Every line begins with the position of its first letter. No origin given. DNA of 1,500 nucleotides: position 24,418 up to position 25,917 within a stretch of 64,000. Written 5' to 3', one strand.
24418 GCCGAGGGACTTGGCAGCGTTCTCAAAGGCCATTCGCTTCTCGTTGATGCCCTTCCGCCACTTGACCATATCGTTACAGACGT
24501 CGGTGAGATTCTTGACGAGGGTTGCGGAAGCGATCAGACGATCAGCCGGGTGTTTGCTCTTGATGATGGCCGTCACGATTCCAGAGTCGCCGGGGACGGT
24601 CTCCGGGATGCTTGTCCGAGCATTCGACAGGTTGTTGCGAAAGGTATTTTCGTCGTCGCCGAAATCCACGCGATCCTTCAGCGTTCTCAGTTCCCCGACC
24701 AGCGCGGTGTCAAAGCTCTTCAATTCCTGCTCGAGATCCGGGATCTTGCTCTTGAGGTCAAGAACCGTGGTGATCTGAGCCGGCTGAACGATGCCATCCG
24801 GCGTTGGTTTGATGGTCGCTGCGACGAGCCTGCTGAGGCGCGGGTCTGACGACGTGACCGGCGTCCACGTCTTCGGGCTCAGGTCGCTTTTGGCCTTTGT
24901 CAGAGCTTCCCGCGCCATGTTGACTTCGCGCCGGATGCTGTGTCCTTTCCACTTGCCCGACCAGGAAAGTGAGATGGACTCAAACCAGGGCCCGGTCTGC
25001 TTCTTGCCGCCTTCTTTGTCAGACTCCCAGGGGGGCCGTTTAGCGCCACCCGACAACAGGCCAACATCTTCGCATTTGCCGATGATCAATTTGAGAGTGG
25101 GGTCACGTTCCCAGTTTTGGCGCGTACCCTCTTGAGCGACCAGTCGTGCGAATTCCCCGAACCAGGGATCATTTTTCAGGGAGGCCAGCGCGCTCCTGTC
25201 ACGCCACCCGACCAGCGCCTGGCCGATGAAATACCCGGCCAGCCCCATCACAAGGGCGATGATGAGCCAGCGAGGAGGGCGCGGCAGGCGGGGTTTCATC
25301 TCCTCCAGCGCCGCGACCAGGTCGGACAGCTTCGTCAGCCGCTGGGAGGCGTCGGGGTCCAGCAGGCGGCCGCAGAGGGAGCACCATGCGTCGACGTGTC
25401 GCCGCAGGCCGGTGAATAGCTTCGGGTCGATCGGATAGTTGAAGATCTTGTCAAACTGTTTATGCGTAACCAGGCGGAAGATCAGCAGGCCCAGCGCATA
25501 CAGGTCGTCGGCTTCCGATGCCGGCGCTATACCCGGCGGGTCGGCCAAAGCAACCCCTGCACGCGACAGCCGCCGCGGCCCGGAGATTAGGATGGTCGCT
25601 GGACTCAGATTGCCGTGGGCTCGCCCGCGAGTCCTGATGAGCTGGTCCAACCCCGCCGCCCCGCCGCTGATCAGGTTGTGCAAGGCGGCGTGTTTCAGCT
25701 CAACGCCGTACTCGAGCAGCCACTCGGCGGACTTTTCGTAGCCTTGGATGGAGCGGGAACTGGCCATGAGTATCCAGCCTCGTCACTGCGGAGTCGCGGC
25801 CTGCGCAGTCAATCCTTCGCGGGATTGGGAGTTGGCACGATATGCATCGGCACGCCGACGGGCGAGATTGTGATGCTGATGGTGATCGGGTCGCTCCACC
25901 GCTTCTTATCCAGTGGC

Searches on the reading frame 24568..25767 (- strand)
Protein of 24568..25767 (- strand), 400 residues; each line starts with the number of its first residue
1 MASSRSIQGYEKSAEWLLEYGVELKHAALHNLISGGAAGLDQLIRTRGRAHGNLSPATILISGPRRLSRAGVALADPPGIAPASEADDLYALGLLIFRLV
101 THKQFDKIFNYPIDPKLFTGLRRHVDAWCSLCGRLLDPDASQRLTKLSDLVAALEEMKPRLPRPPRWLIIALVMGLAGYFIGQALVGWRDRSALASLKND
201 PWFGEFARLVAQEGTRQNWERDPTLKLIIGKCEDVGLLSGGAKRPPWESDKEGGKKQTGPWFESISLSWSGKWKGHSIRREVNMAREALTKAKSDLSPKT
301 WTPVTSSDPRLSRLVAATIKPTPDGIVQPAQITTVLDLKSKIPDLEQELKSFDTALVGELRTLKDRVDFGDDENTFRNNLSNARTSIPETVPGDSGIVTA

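Call 12: search_protein_families(library=pfam, proteins=[window:24568-25767:-], max_evalue=1)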
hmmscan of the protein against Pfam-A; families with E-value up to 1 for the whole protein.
window:24568-25767:- (400 aa): 1 family
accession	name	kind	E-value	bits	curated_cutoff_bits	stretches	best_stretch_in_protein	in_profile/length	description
PF04508.17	Pox_A_type_inc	-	0.76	10.2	21.4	1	338-349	6-17/23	Viral A-type inclusion protein repeat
